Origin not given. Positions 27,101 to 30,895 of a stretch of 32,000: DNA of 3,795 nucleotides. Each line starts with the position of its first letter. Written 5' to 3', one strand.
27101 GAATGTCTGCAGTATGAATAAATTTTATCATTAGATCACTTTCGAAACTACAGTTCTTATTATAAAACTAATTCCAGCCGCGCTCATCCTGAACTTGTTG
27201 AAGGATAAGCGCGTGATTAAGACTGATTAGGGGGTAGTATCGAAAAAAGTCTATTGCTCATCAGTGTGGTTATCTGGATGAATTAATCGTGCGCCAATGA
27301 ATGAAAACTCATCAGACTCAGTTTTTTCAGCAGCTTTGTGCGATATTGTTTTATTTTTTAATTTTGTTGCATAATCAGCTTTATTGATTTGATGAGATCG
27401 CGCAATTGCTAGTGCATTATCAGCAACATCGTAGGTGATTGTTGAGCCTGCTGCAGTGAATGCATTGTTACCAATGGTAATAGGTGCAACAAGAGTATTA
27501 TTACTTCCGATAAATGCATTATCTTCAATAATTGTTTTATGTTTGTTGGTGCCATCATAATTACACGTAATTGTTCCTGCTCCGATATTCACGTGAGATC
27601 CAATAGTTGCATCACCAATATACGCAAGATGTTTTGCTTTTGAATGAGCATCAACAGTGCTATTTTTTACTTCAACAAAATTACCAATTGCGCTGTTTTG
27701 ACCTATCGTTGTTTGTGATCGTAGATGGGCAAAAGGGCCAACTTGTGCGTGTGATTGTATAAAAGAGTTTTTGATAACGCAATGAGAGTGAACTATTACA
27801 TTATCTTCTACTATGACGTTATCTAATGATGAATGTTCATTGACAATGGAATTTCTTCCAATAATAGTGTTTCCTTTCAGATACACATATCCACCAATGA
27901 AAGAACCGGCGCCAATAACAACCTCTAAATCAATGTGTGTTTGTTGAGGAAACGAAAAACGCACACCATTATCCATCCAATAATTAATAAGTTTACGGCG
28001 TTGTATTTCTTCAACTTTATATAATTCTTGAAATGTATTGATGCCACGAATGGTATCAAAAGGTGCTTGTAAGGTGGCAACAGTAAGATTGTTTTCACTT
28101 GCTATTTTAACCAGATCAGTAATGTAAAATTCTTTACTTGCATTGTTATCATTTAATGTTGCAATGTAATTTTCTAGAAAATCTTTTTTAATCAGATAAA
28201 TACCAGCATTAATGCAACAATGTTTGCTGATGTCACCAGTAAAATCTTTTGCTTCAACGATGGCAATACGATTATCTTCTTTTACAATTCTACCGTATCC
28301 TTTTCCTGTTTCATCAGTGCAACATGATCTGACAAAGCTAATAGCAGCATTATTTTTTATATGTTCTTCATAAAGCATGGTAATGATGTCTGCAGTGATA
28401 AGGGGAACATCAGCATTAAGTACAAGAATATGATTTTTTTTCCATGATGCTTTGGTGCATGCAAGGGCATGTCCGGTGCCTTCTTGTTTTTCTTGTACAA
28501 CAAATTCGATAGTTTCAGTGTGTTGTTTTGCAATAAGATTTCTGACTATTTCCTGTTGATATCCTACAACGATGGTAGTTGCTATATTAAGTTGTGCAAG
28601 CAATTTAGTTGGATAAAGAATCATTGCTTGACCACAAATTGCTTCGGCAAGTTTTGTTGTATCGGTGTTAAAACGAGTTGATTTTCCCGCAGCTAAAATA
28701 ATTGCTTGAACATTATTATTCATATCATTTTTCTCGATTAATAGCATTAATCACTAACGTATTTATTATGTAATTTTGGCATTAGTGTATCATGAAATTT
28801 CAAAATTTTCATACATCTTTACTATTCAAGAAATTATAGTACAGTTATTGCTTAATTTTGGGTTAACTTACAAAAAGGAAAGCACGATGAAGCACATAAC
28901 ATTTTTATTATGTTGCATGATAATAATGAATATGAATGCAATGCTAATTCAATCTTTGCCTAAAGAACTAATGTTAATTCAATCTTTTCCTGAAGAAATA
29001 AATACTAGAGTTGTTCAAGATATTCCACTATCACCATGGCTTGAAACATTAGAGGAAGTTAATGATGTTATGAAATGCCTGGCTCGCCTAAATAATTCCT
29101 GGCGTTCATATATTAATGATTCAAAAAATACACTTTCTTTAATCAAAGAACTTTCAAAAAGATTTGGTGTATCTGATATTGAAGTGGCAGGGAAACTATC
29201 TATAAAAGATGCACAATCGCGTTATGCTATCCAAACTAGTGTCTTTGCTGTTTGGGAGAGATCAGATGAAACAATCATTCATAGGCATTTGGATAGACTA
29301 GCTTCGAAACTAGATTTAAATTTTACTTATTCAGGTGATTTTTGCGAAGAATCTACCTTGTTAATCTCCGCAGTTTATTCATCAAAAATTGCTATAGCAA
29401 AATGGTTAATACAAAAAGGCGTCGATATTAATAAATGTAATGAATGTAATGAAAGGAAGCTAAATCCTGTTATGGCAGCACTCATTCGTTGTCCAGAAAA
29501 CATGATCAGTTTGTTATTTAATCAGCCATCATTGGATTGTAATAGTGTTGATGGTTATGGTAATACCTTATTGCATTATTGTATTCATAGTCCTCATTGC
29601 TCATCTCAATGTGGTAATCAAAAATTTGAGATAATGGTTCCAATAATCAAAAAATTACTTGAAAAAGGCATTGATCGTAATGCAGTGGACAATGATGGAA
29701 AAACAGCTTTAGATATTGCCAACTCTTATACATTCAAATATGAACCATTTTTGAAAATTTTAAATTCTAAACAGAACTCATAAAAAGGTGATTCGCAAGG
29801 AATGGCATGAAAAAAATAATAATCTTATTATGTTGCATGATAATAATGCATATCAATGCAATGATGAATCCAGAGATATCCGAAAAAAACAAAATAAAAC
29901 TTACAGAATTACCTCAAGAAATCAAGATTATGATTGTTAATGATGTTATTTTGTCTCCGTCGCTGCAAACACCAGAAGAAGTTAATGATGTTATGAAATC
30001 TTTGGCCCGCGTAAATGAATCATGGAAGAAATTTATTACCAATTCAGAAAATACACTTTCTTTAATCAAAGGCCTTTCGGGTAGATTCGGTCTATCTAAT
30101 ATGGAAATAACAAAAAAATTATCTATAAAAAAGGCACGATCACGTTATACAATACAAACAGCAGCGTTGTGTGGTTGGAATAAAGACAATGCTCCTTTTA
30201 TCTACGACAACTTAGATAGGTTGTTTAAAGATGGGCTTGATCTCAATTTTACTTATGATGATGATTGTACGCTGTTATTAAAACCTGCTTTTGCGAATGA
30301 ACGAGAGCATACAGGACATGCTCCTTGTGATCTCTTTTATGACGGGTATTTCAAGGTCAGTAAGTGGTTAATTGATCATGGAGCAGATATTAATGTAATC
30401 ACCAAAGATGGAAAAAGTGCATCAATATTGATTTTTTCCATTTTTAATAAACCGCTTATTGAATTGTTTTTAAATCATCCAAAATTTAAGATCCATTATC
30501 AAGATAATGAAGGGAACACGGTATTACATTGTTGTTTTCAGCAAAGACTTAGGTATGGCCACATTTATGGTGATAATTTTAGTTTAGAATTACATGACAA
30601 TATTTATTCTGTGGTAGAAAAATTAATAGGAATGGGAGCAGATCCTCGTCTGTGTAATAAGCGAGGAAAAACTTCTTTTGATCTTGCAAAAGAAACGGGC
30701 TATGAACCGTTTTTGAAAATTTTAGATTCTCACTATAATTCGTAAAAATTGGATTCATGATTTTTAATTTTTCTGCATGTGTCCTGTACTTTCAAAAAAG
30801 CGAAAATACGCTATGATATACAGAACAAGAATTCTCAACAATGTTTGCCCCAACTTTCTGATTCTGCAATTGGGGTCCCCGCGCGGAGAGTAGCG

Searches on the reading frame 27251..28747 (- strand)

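Call 91: search_protein_families(library=pfam, proteins=[window:27251-28747:-], max_evalue=0.001)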
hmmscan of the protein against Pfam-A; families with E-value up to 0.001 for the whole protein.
window:27251-28747:- (498 aa): 8 families
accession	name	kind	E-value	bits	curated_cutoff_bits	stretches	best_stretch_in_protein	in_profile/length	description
PF00132.30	Hexapep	-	1.4e-27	94.6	27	3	405-438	2-35/36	Bacterial transferase hexapeptide (six repeats)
PF12804.13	NTP_transf_3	-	1.7e-14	54.7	27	1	15-139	1-121/160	MobA-like NTP transferase domain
PF00483.29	NTP_transferase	-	3.5e-14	53.4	21.2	1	15-262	2-231/245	Nucleotidyl transferase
PF25084.1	LbH_EIF2B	-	2.2e-12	47.4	54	1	265-359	11-104/105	EIF2B subunit epsilon LbH domain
PF14602.12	Hexapep_2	-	7e-07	29.3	27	1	405-438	2-33/34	Hexapeptide repeat of succinyl-transferase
PF24894.1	Hexapep_GlmU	-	0.0003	21.3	23.3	0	275-338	18-79/104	GlmU-like, C-terminal hexapeptide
PF01128.25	IspD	-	0.00031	21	27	1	13-138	1-127/221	2-C-methyl-D-erythritol 4-phosphate cytidylyltransferase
PF25087.1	GMPPB_C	-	0.00036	20.6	39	0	286-389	3-101/110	GMPPB C-terminal domain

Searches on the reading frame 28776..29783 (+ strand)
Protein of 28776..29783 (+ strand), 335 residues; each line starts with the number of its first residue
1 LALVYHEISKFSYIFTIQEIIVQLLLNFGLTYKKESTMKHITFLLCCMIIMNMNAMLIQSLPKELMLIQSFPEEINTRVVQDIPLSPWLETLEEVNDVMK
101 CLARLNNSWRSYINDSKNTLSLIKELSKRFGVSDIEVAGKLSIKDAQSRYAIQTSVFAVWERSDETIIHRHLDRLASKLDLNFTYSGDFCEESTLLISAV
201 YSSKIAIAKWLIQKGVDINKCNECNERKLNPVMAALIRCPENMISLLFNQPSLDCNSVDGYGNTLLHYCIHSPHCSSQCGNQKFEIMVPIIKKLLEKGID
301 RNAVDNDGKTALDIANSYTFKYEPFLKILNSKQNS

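Call 17: search_protein_families(library=pfam, proteins=[window:28776-29783:+])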
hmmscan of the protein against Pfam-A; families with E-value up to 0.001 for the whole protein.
window:28776-29783:+ (335 aa): 5 families
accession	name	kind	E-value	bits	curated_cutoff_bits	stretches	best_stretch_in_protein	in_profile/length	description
PF13637.12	Ank_4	-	1.3e-16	60.7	22.7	2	197-247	2-49/50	Ankyrin repeats (many copies)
PF12796.13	Ank_2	-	2.3e-12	47.8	27.3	1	196-272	1-70/90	Ankyrin repeats (3 copies)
PF13857.12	Ank_5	-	1.5e-09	38.4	27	0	289-315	30-56/56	Ankyrin repeats (many copies)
PF00023.36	Ank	-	5e-09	36.4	21.1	0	261-306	1-33/33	Ankyrin repeat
PF13606.12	Ank_3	-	1.1e-07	31.9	22.3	0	194-219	4-29/30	Ankyrin repeat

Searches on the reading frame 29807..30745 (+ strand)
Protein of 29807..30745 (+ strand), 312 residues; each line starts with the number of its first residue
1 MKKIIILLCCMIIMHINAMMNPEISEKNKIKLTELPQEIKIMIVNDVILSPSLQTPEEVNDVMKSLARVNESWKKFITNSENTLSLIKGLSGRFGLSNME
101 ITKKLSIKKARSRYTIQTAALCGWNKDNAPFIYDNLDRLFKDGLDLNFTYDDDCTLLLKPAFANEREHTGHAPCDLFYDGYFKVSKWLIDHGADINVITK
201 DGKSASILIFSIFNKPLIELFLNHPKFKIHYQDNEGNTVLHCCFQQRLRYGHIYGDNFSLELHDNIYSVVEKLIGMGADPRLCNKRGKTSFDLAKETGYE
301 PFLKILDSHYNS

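Call 17: search_protein_families(library=pfam, proteins=[window:29807-30745:+])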
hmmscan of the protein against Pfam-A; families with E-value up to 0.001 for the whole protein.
window:29807-30745:+ (312 aa): 4 families
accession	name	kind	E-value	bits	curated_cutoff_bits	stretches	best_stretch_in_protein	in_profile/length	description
PF13637.12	Ank_4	-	4.4e-10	40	22.7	0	214-244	9-38/50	Ankyrin repeats (many copies)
PF12796.13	Ank_2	-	1.3e-07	32.5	27.3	1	180-246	8-70/90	Ankyrin repeats (3 copies)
PF00023.36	Ank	-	3.1e-05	24.5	21.1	0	236-285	2-33/33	Ankyrin repeat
PF13857.12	Ank_5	-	4.3e-05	24.2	27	0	268-294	30-56/56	Ankyrin repeats (many copies)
